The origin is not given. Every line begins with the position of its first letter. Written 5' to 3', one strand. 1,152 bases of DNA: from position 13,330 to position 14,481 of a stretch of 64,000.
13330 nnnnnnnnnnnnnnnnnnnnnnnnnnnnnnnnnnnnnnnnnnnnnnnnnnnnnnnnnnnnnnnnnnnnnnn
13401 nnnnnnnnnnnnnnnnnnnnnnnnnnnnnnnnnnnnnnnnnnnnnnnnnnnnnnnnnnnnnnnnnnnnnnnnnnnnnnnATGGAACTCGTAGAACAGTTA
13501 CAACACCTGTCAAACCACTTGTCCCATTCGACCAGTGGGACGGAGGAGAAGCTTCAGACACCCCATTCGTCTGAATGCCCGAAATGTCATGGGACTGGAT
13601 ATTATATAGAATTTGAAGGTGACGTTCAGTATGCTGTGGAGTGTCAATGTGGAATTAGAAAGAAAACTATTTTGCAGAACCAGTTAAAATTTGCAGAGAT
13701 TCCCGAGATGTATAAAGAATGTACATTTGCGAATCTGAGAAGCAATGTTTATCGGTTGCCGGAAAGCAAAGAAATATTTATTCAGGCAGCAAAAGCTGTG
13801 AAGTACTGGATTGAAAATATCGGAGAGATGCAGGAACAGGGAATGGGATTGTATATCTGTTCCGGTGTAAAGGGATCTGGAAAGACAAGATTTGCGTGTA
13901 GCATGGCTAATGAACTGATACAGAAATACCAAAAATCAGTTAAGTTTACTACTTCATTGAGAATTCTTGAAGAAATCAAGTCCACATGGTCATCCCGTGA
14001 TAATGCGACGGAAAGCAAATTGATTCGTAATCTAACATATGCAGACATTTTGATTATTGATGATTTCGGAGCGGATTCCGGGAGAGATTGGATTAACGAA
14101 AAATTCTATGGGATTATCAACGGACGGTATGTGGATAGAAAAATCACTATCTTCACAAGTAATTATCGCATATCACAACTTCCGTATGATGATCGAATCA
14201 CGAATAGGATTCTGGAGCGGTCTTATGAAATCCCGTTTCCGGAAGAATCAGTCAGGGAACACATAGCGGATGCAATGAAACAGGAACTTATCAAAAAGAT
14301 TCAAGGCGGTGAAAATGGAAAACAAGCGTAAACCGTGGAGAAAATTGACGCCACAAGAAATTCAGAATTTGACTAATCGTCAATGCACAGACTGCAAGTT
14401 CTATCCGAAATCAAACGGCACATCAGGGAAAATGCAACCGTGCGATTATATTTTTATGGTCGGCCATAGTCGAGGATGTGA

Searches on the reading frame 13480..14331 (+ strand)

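Call 18: search_protein_families(library=phrogs, max_evalue=0.001, proteins=[window:13480-14331:+])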
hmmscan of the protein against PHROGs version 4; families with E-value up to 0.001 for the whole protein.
window:13480-14331:+ (283 aa): 6 families
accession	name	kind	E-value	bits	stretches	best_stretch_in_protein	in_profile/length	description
phrog_50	-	DNA, RNA and nucleotide metabolism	1.3e-57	197.2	1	5-278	255-527/570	DnaC-like helicase loader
phrog_3277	-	DNA, RNA and nucleotide metabolism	8.2e-29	101.6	1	118-264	7-158/168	DnaC-like helicase loader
phrog_26922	-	DNA, RNA and nucleotide metabolism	2.3e-10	42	1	180-249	4-75/92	DnaC-like helicase loader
phrog_27475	-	unknown function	6.3e-06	25.9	1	128-234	448-550/599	-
phrog_26606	-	unknown function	1.6e-05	25.1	1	98-150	106-160/323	-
phrog_15321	-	unknown function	0.00032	21.9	0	185-249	5-77/93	-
